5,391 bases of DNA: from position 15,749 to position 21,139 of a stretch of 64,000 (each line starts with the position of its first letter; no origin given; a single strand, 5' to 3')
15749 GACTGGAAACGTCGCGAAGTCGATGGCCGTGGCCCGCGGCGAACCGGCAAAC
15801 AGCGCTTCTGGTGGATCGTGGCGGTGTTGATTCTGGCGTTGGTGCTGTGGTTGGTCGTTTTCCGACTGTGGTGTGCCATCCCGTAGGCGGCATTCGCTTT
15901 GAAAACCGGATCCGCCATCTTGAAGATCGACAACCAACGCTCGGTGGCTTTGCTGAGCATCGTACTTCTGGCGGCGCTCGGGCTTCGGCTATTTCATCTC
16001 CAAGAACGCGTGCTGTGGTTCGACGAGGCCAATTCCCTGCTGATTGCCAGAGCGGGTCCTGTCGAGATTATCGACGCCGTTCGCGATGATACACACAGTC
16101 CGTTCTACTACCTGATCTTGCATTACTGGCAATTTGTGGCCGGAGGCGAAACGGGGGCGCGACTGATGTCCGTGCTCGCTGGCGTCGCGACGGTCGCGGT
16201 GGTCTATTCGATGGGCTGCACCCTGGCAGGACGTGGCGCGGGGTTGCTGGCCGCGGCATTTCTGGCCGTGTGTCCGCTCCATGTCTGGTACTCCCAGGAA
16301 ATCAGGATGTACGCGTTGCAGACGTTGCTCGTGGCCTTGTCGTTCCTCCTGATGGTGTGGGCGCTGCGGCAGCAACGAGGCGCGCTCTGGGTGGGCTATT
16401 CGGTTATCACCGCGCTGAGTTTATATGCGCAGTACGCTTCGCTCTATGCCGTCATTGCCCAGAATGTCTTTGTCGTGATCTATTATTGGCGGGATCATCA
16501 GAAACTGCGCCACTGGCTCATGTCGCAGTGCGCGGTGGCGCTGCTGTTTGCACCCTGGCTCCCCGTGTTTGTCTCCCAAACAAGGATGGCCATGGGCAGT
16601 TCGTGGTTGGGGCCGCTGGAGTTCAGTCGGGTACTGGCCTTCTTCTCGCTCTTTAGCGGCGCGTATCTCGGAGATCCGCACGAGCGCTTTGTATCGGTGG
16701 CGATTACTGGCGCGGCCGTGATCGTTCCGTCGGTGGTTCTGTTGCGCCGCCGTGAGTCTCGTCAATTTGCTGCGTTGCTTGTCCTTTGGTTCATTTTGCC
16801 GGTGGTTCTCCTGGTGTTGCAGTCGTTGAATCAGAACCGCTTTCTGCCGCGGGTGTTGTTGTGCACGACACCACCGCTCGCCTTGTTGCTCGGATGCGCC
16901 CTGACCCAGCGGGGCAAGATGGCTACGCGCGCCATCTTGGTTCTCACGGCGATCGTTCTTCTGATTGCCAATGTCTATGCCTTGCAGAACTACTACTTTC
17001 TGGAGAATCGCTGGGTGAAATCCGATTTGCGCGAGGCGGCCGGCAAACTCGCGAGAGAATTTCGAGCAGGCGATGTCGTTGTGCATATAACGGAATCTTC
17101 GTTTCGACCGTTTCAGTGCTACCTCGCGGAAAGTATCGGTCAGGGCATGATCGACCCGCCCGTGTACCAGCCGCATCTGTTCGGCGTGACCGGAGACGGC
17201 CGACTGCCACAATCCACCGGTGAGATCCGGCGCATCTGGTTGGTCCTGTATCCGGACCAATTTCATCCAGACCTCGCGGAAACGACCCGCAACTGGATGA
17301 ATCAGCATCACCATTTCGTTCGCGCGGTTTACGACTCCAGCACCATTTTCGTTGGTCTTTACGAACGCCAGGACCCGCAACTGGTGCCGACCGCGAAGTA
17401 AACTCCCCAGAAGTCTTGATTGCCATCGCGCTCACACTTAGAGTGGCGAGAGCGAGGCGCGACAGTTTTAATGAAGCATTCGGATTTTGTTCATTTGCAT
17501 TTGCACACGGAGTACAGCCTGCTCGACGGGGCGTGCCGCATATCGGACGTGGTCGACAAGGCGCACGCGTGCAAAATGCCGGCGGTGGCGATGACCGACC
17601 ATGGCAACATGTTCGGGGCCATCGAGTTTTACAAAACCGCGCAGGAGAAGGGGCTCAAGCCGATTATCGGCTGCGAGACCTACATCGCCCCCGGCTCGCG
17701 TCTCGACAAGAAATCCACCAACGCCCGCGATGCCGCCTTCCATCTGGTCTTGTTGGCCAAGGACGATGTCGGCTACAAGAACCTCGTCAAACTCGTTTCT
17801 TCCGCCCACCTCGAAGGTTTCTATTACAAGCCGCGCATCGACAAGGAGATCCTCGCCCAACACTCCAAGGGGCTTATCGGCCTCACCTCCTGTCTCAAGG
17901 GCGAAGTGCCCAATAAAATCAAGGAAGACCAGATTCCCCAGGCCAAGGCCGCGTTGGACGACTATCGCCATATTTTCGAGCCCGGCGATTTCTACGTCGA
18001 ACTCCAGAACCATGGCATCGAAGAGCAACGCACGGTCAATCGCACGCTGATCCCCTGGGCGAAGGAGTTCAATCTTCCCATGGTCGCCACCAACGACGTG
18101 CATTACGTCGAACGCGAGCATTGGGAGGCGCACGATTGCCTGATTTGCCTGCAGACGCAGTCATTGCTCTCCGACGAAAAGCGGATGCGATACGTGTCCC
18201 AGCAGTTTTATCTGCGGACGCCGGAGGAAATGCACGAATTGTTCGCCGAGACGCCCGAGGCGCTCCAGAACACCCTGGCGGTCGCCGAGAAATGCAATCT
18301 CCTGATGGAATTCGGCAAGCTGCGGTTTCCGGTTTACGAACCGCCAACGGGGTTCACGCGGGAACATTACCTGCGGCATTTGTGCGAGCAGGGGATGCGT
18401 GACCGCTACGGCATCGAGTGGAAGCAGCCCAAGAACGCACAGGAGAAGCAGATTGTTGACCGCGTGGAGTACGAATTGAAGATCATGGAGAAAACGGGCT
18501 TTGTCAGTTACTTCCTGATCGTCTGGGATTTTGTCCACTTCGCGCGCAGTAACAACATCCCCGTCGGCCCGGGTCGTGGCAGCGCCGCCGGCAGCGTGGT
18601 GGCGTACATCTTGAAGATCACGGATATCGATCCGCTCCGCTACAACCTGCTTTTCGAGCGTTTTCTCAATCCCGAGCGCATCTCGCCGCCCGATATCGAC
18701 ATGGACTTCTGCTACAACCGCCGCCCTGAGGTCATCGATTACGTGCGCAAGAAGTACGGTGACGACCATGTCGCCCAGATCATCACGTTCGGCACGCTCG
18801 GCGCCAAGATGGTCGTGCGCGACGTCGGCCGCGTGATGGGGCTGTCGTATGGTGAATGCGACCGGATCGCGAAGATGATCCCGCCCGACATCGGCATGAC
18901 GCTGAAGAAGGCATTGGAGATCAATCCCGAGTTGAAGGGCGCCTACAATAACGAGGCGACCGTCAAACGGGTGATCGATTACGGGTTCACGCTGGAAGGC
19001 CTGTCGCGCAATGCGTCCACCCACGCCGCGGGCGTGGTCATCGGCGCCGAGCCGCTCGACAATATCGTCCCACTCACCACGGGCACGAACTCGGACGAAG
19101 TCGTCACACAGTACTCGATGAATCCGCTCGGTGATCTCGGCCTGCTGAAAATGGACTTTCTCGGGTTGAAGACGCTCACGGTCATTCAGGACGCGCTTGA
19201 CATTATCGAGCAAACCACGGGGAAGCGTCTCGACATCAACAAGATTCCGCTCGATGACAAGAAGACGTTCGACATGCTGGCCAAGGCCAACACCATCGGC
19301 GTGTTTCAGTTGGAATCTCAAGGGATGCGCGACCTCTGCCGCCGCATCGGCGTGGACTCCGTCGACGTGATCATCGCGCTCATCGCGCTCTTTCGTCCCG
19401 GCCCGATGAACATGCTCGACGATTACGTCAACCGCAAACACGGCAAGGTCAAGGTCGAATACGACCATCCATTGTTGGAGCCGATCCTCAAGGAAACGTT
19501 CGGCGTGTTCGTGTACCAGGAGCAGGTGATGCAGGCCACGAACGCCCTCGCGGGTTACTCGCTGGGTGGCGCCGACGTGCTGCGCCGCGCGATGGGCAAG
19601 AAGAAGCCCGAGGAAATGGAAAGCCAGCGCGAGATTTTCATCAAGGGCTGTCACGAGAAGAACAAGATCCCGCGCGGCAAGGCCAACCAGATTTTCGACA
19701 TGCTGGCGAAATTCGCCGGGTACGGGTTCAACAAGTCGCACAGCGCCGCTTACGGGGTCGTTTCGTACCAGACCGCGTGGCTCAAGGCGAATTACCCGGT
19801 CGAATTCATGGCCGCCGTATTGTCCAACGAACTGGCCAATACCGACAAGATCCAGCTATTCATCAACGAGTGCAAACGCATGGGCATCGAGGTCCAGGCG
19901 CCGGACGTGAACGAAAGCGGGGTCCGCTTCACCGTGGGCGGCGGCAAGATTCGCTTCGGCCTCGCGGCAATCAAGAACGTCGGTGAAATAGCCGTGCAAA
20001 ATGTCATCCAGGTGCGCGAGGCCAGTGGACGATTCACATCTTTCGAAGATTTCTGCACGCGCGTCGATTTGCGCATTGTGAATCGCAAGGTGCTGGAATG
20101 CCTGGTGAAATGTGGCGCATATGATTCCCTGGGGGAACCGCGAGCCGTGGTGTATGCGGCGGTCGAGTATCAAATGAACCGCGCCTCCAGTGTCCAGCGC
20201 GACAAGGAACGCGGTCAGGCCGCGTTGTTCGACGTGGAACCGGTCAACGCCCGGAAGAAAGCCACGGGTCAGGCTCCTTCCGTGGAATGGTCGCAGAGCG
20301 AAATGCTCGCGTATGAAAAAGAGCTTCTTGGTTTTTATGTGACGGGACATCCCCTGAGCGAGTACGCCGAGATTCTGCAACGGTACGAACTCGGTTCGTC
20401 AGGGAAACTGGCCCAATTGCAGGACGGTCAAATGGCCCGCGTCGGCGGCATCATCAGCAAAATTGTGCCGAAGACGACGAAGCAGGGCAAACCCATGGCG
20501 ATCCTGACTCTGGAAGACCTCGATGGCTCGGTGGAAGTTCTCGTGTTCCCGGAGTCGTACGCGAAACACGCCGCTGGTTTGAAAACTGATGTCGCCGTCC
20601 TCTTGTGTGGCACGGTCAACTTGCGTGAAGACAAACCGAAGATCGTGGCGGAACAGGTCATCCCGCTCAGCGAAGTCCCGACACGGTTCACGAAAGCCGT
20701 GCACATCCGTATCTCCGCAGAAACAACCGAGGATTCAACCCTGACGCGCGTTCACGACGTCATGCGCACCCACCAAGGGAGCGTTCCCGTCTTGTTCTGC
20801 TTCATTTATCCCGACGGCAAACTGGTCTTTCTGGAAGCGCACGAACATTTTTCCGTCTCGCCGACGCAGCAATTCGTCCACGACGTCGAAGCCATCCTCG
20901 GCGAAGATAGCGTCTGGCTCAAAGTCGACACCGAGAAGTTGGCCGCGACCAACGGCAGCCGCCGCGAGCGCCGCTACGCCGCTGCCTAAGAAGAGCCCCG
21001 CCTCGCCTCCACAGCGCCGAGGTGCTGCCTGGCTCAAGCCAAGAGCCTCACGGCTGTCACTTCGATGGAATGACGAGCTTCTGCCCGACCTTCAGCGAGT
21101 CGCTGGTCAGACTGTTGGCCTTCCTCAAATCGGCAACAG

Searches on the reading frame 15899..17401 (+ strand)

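Call 59: search_protein_families(library=pfam, proteins=[window:15899-17401:+], max_evalue=0.00001)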
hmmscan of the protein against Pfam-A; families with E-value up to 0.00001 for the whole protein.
window:15899-17401:+ (500 aa): 1 family
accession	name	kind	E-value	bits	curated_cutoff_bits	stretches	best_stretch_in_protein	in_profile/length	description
PF13231.12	PMT_2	-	9e-11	42.7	26.1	1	66-221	2-158/160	Dolichyl-phosphate-mannose-protein mannosyltransferase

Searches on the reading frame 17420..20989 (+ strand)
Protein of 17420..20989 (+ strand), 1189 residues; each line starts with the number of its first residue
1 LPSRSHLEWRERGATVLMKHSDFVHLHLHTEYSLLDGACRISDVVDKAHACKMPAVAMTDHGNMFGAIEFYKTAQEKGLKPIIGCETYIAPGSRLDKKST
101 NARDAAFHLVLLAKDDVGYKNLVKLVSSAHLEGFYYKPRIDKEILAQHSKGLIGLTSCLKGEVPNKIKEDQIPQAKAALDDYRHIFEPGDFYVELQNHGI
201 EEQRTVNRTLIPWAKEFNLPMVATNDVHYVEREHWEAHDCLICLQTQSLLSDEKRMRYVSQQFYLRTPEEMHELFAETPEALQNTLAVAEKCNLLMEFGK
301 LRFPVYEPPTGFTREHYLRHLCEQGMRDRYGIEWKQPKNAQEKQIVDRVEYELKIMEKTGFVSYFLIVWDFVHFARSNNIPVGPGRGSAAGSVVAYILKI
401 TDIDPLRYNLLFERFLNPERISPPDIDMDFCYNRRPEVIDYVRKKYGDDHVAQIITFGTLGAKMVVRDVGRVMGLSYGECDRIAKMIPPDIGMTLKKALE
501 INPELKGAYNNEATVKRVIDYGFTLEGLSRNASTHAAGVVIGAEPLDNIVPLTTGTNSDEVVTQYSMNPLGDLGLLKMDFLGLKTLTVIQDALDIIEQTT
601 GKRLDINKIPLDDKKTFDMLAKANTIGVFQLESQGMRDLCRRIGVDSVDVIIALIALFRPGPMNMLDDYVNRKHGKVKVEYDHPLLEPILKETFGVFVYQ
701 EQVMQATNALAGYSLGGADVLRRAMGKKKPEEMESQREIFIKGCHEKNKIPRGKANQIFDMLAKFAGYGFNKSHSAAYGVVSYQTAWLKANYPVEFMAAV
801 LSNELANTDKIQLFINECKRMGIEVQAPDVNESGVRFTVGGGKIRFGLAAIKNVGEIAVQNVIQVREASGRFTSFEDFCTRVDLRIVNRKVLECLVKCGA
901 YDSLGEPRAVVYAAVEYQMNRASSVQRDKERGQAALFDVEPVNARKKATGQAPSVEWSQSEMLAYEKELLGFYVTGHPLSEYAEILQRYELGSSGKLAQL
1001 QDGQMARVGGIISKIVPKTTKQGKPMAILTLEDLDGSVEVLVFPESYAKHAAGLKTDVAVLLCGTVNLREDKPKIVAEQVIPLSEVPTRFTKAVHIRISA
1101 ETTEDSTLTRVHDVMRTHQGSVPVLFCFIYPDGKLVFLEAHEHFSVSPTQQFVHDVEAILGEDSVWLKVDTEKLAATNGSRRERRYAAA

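Call 59: search_protein_families(library=pfam, proteins=[window:17420-20989:+], max_evalue=0.00001)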
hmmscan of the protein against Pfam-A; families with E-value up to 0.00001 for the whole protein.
window:17420-20989:+ (1189 aa): 5 families
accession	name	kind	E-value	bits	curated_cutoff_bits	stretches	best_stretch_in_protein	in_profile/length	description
PF07733.18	DNA_pol3_alpha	-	2.7e-104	348.9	23.9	1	317-582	2-260/260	Bacterial DNA polymerase III alpha NTPase domain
PF17657.6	DNA_pol3_finger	-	1.6e-63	213.4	22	1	585-748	1-166/166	Bacterial DNA polymerase III alpha subunit finger domain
PF02811.25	PHP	-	3.6e-59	200.2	26.4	1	25-198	1-164/164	PHP domain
PF14579.12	HHH_6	-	1.2e-29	102.8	25.6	1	822-909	1-88/90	Helix-hairpin-helix motif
PF01336.31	tRNA_anti-codon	-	1.1e-09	38.5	27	1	1008-1083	3-75/75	OB-fold nucleic acid binding domain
